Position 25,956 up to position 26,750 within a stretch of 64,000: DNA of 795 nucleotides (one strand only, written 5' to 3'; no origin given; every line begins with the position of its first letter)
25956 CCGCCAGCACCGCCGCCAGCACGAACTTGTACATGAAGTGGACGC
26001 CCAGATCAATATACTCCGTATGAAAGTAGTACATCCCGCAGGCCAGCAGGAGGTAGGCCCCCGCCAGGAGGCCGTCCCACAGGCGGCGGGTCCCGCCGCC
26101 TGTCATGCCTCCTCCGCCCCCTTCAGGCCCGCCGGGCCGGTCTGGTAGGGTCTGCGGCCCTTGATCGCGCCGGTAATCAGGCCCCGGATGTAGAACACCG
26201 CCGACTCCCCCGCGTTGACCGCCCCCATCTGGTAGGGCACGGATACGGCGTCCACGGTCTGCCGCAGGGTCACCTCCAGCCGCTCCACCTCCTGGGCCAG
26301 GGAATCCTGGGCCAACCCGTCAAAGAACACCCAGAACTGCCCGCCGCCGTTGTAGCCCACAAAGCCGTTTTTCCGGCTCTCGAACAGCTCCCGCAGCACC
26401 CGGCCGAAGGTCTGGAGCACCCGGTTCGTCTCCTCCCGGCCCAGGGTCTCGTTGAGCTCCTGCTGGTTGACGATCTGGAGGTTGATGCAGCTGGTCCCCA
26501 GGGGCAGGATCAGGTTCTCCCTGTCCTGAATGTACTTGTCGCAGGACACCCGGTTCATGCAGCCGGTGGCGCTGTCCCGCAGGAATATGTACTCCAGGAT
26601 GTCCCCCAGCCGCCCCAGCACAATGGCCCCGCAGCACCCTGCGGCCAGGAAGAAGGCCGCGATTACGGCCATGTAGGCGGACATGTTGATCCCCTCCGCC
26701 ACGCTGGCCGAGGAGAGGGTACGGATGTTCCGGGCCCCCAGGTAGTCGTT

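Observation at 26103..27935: Wzz-like co-polymerase fused to a catalytically degenerate GGDEF domain (GGGQF)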

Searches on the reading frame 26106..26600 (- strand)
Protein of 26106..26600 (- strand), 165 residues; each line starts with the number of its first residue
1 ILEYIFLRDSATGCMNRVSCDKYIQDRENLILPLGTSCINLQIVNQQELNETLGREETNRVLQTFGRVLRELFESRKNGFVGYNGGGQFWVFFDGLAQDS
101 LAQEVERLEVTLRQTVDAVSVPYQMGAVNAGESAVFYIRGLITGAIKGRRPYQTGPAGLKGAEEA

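Call 3: search_protein_families(library=pfam, proteins=[window:26106-26600:-], max_evalue=1)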
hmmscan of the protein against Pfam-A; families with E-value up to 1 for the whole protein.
window:26106-26600:- (165 aa): 1 family
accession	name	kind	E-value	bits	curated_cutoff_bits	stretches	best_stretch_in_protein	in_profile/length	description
PF00990.26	GGDEF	-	1.1e-06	29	23.8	1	8-116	3-111/161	Diguanylate cyclase, GGDEF domain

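Call 4: search_protein_families(library=ncbifam, proteins=[window:26106-26600:-], max_evalue=1)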
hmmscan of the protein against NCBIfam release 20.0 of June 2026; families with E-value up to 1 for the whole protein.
window:26106-26600:- (165 aa): 8 families
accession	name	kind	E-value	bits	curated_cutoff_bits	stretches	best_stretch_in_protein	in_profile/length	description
TIGR00254.1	GGDEF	domain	2.7e-06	27.2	37.4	1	3-115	2-114/168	diguanylate cyclase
NF045673.1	c-di-GMPRcptLapD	equivalog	2.8e-06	25.9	1020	1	8-114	238-347/647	cyclic di-GMP receptor LapD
NF038266.1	diguan_SiaD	equivalog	0.00036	20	290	1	2-117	90-205/252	biofilm regulation diguanylate cyclase SiaD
NF040885.1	diguan_DgcJ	equivalog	0.0069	15.2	500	1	8-129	343-464/493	diguanylate cyclase DgcJ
NF007135.0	PRK09581.1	equivalog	0.049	12.4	474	1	8-114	294-400/457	PleD family two-component system response regulator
NF040804.1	blaOXA-1089_like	exception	0.067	12.5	580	1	30-94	13-77/289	OXA-1089 family carbapenem-hydrolyzing class D beta-lactamase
NF052458.1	PhdiestGepA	equivalog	0.081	11.1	1200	1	39-116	454-526/840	phosphodiesterase GepA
NF007380.0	PRK09894.1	equivalog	0.2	11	256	1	8-129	131-246/296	diguanylate cyclase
